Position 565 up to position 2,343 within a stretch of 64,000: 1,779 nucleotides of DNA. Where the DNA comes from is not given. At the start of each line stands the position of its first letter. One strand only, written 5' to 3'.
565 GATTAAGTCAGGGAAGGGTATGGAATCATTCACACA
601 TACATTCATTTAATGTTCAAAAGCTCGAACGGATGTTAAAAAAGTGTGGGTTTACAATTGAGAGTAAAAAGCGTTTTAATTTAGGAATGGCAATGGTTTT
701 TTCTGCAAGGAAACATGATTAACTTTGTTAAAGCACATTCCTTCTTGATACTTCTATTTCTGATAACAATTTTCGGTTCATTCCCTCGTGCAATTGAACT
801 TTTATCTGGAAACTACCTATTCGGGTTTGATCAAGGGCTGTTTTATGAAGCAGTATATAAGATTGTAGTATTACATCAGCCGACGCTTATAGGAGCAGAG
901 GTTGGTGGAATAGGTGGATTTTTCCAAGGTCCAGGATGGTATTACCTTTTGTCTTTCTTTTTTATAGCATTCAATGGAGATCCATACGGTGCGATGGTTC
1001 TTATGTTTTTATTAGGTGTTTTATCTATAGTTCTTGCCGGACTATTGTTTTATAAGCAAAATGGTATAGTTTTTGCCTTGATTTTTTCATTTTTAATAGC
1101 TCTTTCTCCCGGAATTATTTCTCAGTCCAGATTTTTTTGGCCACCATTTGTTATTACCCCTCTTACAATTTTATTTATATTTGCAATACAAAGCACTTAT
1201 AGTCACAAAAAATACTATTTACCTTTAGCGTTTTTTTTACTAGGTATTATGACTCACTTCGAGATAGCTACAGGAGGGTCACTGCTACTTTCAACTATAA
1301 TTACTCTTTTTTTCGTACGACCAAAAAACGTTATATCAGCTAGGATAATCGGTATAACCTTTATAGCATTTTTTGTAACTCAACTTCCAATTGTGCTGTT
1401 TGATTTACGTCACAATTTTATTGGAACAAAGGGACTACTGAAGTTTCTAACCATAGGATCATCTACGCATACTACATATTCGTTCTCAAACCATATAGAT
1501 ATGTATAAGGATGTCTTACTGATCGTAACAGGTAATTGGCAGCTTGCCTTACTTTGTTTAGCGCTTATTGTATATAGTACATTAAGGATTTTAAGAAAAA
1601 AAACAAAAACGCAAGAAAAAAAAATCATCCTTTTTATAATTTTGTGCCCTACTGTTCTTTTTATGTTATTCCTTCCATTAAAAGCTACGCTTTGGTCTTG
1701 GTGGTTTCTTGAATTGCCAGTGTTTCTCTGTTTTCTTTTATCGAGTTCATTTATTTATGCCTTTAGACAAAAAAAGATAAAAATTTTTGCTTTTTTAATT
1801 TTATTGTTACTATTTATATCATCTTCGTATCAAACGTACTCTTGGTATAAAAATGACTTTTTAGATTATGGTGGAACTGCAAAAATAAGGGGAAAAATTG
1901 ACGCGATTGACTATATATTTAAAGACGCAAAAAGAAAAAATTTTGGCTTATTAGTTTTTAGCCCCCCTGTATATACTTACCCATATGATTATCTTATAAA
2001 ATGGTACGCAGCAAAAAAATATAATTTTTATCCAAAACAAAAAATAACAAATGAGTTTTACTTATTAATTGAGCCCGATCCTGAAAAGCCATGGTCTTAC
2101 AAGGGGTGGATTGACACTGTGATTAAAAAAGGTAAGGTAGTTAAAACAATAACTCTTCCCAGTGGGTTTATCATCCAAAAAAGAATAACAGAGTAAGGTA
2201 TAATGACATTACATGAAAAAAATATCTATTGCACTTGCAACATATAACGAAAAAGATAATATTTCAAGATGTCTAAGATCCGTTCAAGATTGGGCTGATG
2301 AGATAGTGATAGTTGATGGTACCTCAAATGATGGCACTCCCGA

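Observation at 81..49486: A ~49-kb co-directional glycan-assembly super-locus of about 46 genes with no precedent-style operon boundaries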

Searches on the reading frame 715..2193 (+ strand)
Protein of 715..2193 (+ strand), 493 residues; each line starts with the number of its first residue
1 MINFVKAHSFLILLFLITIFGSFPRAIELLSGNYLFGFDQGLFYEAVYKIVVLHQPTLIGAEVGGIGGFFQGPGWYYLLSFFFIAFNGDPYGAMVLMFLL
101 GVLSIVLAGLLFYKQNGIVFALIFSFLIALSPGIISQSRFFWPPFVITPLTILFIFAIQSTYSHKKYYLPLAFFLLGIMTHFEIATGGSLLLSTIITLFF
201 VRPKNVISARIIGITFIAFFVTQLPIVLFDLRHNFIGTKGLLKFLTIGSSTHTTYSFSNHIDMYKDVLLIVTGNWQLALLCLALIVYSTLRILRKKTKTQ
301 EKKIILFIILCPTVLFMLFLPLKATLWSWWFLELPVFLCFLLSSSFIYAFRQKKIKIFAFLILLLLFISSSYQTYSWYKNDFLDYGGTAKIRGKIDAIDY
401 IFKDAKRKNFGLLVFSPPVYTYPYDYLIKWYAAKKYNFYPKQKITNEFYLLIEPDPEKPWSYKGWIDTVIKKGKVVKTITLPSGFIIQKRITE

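Call 4: search_protein_families(library=pfam, proteins=[window:715-2193:+], max_evalue=0.01)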
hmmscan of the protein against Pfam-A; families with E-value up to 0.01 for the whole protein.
window:715-2193:+ (493 aa): 1 family
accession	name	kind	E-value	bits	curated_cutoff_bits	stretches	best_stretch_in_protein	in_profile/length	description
PF13567.11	DUF4131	-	0.0064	16.6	31.6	1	334-406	9-84/165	Domain of unknown function (DUF4131)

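Call 21: search_protein_families(library=ncbifam, proteins=[window:715-2193:+], max_evalue=0.1)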
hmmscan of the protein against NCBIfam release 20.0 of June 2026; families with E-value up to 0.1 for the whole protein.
window:715-2193:+ (493 aa): 2 families
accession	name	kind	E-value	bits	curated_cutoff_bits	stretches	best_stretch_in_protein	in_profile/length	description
NF046119.1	memb_SCO4225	subfamily_domain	0.032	14.3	33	1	279-349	17-88/94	SCO4225 family membrane protein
TIGR02752.1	MenG_heptapren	equivalog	0.053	13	419.85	1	338-395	148-206/231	demethylmenaquinone methyltransferase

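Call 46: search_solved_structures(query=window:715-2193:+, max_evalue=1)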
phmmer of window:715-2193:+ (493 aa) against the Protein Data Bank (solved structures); distinct sequences matched with E-value up to 1: 0.

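Call 47: find_homologous_proteins(query=window:715-2193:+, max_evalue=0.001)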
Query window:715-2193:+ (493 aa): 665 proteins with E <= 0.001 among 8000 candidates; the best 120 are listed.
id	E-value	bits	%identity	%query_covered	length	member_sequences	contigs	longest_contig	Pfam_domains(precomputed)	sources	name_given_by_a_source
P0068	0.0e+0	1079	99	100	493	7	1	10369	-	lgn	-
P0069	1.5e-272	923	82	100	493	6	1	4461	-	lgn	-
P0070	1.7e-265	900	80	100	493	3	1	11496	-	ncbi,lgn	-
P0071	8.2e-186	637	60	100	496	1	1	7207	-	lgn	-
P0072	1.7e-183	629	59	99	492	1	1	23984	-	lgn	-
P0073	9.1e-183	627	59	100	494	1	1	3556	-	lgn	-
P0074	2.0e-181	623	59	97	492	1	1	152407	PF13231.13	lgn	-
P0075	3.2e-181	622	57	100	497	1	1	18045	-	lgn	-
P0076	1.9e-178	613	57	99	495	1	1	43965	-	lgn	-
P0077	1.1e-173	597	55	99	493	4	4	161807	-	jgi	-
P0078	9.2e-171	587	55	99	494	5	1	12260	-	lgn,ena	-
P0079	1.3e-164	567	54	95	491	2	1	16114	-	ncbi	-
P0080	5.6e-160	552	53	99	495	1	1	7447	-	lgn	-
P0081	3.0e-159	549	53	97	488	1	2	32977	-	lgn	-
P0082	4.5e-159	549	52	99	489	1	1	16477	-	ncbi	-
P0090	1.0e-139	485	47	98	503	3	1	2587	PF13231.13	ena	-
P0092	3.0e-138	480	48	98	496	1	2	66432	PF13231.13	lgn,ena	-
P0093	4.9e-138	479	47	98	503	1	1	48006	PF13231.13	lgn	-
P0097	6.8e-133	463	46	96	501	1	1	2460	PF13231.13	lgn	-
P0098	6.8e-133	462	47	98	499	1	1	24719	PF13231.13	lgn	-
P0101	2.8e-132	460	47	99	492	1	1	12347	PF13231.13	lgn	-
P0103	5.3e-132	460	47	98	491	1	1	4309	PF13231.13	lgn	-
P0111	1.1e-130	455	47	95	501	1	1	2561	PF13231.13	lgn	-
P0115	3.3e-130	454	46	96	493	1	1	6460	PF13231.13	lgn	-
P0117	3.8e-130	453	47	95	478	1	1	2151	PF13231.13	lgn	-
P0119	8.9e-130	452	47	96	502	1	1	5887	PF13231.13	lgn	-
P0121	4.4e-129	450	44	95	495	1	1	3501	PF13231.13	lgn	-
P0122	9.7e-129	449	47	95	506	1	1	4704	PF13231.13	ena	-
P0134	5.0e-127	443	46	96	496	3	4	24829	PF13231.13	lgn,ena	-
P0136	1.5e-126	442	45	97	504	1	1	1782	PF13231.13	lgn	-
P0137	1.8e-126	441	46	96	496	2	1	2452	PF13231.13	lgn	-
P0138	2.1e-126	441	46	95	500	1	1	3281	PF13231.13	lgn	-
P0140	5.5e-126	440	44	96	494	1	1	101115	PF13231.13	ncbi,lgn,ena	-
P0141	2.1e-125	438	44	98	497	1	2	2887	PF13231.13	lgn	-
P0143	9.2e-125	436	45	100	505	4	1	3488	PF13231.13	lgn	-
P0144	2.4e-124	434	47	95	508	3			PF13231.13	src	-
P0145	2.6e-124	434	45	98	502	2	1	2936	PF13231.13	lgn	-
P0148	3.4e-123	431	46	98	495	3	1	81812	PF13231.13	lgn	-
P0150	1.4e-122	428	45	96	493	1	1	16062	PF13231.13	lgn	-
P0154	1.2e-121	425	44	99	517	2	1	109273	PF13231.13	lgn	-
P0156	4.3e-121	424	44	97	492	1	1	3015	PF13231.13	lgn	-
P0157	4.3e-121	424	46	95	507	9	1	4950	PF13231.13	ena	-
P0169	3.8e-118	414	44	98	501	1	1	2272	PF13231.13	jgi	jgi:4-amino-4-deoxy-L-arabinose transferase-like glycosyltransferase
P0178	1.6e-116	409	43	97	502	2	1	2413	PF13231.13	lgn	-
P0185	1.4e-115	405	43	99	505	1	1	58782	PF13231.13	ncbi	-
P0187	2.3e-115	405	42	98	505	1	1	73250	PF13231.13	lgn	-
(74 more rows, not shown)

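Call 48: find_encoding_contigs(protein=P0068, flank=10000, max_places=2)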
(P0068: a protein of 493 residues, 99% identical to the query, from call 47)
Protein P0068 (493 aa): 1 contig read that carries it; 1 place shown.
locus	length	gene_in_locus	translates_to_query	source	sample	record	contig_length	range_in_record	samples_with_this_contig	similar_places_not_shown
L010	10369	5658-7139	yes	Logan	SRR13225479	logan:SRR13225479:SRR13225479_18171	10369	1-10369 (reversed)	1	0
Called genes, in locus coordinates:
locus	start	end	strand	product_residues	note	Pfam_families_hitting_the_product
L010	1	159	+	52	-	?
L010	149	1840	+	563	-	PF13231:PMT_2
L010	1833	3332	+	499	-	PF13231:PMT_2 (weak)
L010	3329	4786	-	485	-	-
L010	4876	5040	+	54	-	-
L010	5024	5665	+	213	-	PF01209:Ubie_methyltran, PF08003:Methyltransf_9, PF13489:Methyltransf_23, PF05219:DREV (weak), PF13847:Methyltransf_31, PF08241:Methyltransf_11, PF08242:Methyltransf_12, PF13649:Methyltransf_25, +2 more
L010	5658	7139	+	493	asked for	-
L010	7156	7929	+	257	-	PF00535:Glycos_transf_2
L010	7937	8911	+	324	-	PF01073:3Beta_HSD, PF01370:Epimerase, PF02719:Polysacc_synt_2 (weak), PF04321:RmlD_sub_bind, PF16363:GDP_Man_Dehyd, PF07993:NAD_binding_4 (weak)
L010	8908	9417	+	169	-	PF18915:DUF5667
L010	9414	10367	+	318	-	?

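Call 49: find_encoding_contigs(protein=P0077, flank=10000, max_places=1)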
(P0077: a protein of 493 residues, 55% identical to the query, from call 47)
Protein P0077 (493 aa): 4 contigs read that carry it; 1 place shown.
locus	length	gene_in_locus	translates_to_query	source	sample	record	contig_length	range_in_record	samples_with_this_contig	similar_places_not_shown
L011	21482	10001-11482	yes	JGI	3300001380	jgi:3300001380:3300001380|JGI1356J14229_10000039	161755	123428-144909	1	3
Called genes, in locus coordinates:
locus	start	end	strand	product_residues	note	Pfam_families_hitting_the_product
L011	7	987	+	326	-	PF00579:tRNA-synt_1b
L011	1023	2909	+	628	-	PF06480:FtsH_ext, PF00004:AAA, PF07728:AAA_5 (faint), PF17862:AAA_lid_3, PF01434:Peptidase_M41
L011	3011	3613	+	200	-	PF06790:UPF0259 (weak), PF25231:DUF7847, PF06161:DUF975 (weak)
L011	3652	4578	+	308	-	PF02739:5_3_exonuc_N, PF01367:5_3_exonuc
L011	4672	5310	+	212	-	PF00702:Hydrolase, PF13419:HAD_2, PF13242:Hydrolase_like (weak)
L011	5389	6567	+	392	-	PF13439:Glyco_transf_4, PF20706:GT4-conflict (weak), PF00534:Glycos_transf_1, PF13692:Glyco_trans_1_4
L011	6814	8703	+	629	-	PF00702:Hydrolase (weak), PF12710:HAD (weak), PF00389:2-Hacid_dh, PF03446:NAD_binding_2 (faint), PF02826:2-Hacid_dh_C, PF22629:ACT_AHAS_ss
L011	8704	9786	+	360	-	PF00266:Aminotran_5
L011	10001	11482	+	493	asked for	-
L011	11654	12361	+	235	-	PF00696:AA_kinase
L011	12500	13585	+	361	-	PF02463:SMC_N, PF13175:AAA_15, PF13476:AAA_23, PF13304:AAA_21 (faint)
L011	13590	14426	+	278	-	PF01256:Carb_kinase, PF08543:Phos_pyr_kin, PF02110:HK (weak)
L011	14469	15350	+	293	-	PF01210:NAD_Gly3P_dh_N, PF07479:NAD_Gly3P_dh_C, PF20618:GPD_NAD_C_bact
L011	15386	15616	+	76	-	-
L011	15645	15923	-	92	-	PF18898:DUF5654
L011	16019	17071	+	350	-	PF02661:Fic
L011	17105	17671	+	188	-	-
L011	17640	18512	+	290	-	-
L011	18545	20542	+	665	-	PF04675:DNA_ligase_A_N, PF01068:DNA_ligase_A_M, PF04679:DNA_ligase_A_C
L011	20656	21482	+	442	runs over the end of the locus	PF27218:MJ0043_C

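Call 55: find_encoding_contigs(protein=P0074, flank=10000, max_places=1)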
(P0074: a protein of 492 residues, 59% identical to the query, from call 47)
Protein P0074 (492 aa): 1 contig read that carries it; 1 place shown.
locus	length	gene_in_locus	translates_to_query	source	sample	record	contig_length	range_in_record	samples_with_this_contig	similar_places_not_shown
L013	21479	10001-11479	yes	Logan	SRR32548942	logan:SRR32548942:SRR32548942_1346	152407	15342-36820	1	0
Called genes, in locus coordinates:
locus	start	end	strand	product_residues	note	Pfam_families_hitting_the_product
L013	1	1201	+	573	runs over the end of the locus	PF13231:PMT_2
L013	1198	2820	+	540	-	PF13231:PMT_2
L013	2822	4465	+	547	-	PF02366:PMT, PF13231:PMT_2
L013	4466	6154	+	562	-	PF13231:PMT_2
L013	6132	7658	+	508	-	-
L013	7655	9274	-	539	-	-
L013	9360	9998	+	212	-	PF01209:Ubie_methyltran, PF03141:Methyltransf_29 (weak), PF05401:NodS (weak), PF13489:Methyltransf_23, PF13847:Methyltransf_31, PF08241:Methyltransf_11, PF08242:Methyltransf_12, PF13649:Methyltransf_25, +3 more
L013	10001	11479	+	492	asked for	PF13231:PMT_2 (weak)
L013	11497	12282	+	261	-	PF00535:Glycos_transf_2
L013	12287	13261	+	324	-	PF01073:3Beta_HSD, PF01370:Epimerase, PF02719:Polysacc_synt_2 (faint), PF04321:RmlD_sub_bind, PF13460:NAD_binding_10 (weak), PF16363:GDP_Man_Dehyd, PF07993:NAD_binding_4 (weak)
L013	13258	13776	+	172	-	PF18915:DUF5667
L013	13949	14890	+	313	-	PF26314:MptA_B_family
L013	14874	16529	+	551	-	PF10131:PTPS_related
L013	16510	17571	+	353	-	PF13439:Glyco_transf_4 (weak), PF00534:Glycos_transf_1, PF13692:Glyco_trans_1_4, PF20706:GT4-conflict, PF13524:Glyco_trans_1_2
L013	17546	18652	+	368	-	-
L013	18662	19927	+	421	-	PF01943:Polysacc_synt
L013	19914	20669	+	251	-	PF00535:Glycos_transf_2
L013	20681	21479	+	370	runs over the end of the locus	PF13439:Glyco_transf_4, PF20706:GT4-conflict, PF00534:Glycos_transf_1, PF13692:Glyco_trans_1_4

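Call 82: search_protein_families(library=pfam, proteins=[window:715-2193:+], max_evalue=10)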
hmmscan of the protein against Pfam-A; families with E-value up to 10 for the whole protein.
window:715-2193:+ (493 aa): 1 family
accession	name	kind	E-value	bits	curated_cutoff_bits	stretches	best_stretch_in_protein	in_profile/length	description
PF13567.11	DUF4131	-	0.0064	16.6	31.6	1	334-406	9-84/165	Domain of unknown function (DUF4131)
